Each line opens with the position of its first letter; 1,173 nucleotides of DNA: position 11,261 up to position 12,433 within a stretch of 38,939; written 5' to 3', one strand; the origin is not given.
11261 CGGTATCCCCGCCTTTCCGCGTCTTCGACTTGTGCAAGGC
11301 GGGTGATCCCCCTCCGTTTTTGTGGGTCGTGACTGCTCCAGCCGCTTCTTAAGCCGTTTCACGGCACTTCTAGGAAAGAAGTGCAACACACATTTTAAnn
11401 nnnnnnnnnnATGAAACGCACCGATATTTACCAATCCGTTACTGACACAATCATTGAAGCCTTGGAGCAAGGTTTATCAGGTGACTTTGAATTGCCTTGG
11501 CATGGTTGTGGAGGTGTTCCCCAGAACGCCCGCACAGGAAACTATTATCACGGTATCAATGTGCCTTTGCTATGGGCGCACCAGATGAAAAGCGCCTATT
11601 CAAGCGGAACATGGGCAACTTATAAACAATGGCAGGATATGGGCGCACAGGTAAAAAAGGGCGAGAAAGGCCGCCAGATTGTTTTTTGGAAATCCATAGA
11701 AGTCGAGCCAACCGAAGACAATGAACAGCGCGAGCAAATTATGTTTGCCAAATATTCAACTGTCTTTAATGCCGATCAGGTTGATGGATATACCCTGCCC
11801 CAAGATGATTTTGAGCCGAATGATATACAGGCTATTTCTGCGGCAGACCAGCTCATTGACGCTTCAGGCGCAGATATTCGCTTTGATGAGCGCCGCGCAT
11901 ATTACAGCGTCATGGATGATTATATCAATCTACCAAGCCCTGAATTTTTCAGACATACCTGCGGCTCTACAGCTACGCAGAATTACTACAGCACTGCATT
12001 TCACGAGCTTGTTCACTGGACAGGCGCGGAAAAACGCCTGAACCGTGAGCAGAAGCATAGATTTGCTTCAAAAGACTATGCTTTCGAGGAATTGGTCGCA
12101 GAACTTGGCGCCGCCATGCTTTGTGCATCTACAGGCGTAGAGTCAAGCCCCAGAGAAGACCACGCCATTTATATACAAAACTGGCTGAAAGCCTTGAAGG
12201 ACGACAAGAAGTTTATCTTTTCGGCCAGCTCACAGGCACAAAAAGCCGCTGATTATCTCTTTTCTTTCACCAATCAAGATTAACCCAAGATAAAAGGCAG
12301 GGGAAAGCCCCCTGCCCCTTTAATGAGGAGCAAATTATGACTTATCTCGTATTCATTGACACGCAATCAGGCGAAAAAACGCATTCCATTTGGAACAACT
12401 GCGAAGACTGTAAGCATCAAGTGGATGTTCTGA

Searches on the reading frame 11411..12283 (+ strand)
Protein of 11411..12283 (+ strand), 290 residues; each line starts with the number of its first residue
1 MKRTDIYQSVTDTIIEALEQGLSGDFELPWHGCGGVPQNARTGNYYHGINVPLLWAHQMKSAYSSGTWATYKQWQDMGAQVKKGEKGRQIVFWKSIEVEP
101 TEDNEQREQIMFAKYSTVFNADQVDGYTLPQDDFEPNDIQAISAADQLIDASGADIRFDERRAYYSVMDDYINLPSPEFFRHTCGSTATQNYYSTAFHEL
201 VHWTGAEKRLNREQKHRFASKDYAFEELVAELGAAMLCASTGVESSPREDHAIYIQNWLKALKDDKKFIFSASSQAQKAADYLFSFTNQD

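Call 7: search_protein_families(library=pfam, proteins=[window:11411-12283:+])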
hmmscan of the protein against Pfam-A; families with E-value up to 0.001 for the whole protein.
window:11411-12283:+ (290 aa): 2 families
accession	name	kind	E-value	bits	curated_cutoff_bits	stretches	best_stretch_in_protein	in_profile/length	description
PF18818.7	MPTase-PolyVal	-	6.9e-47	159.1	27.5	1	144-275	2-126/126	Zincin-like metallopeptidase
PF08401.16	ArdcN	-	2.8e-37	128.1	22.6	1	5-119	2-123/123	N-terminal domain of anti-restriction factor ArdC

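Call 14: search_dna_similar(query=window:11411-12283:+, collection=plasmids, mode=protein, max_rows=25)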
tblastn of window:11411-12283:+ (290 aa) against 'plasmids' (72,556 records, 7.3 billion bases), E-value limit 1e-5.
Records with a match: 3154; places in all: 3459; records where one place covers at least 80% of the query: 2949.
Best place of each record, by identity: <60% 3154.
By first word of the organism name: Rhizobium 326; Agrobacterium 216; Klebsiella 212; Escherichia 178; Vibrio 107; Pseudosulfitobacter 102; Bacillus 94; Sinorhizobium 90; uncultured 85; Sphingobium 82; and 270 more.
By predicted mobility (MOB-suite, as given by PLSDB): conjugative 1769; non-mobilizable 835; mobilizable 550.
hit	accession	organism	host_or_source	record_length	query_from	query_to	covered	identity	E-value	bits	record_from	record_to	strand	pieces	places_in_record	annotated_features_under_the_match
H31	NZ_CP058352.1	Peteryoungia desertarenae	Pure culture,Saline Desert Soil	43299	2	290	100%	48.5%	9e-77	261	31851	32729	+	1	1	zincin-like metallopeptidase domain-containing protein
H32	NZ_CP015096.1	Salipiger abyssi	single cell,marine seawater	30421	2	286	98%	45.7%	2e-66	231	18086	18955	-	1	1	zincin-like metallopeptidase domain-containing protein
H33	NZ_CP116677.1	Edwardsiella tarda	Siamese crocodiles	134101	2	287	99%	45.1%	7e-60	212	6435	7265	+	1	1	zincin-like metallopeptidase domain-containing protein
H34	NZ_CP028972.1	Aminobacter sp. MSH1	Soil,Dichlobenil-treated soil sampled ...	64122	3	289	99%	44.9%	4e-71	244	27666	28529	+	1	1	zincin-like metallopeptidase domain-containing protein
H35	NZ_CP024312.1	Rhizobium sp. NXC24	Phaseolus vulgaris,cell culture,plant ...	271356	5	287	98%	45.5%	2e-71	246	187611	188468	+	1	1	zincin-like metallopeptidase domain-containing protein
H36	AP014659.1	Bradyrhizobium diazoefficiens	-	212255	2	283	97%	45.5%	8e-72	246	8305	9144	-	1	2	DUF1738 protein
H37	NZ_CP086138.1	Bradyrhizobium barranii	Glycine max cv. AC Orford,Cell ...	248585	2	283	97%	45.5%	8e-72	246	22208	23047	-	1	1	zincin-like metallopeptidase domain-containing protein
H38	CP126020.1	Bradyrhizobium japonicum USDA 123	Glycine max,soybean,root nodule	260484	2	283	97%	45.5%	8e-72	246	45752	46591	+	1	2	zincin-like metallopeptidase domain-containing protein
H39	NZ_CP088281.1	Bradyrhizobium barranii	Glycine max cv. AC Glengarry,cell ...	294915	2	283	97%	45.5%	9e-72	246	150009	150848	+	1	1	zincin-like metallopeptidase domain-containing protein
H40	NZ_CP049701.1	Bradyrhizobium barranii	Glycine max cv. AC Glengarry,cell ...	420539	2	283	97%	45.5%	9e-72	246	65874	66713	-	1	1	zincin-like metallopeptidase domain-containing protein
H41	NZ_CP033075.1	Buttiauxella sp. 3AFRM03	Cerambycidae sp.,pure isolate,larvae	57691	3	284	97%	45.5%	8e-63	221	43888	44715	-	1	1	zincin-like metallopeptidase domain-containing protein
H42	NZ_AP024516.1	Nitrosospira sp. NRS527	Oryza sativa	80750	3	287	98%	45.0%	4e-66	230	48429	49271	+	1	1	zincin-like metallopeptidase domain-containing protein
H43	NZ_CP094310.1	Edwardsiella anguillarum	-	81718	2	287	99%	44.7%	3e-59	211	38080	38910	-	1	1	zincin-like metallopeptidase domain-containing protein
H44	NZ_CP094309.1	Edwardsiella anguillarum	-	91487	2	287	99%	44.7%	3e-59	211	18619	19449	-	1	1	zincin-like metallopeptidase domain-containing protein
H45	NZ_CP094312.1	Edwardsiella anguillarum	-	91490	2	287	99%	44.7%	3e-59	211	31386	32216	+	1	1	zincin-like metallopeptidase domain-containing protein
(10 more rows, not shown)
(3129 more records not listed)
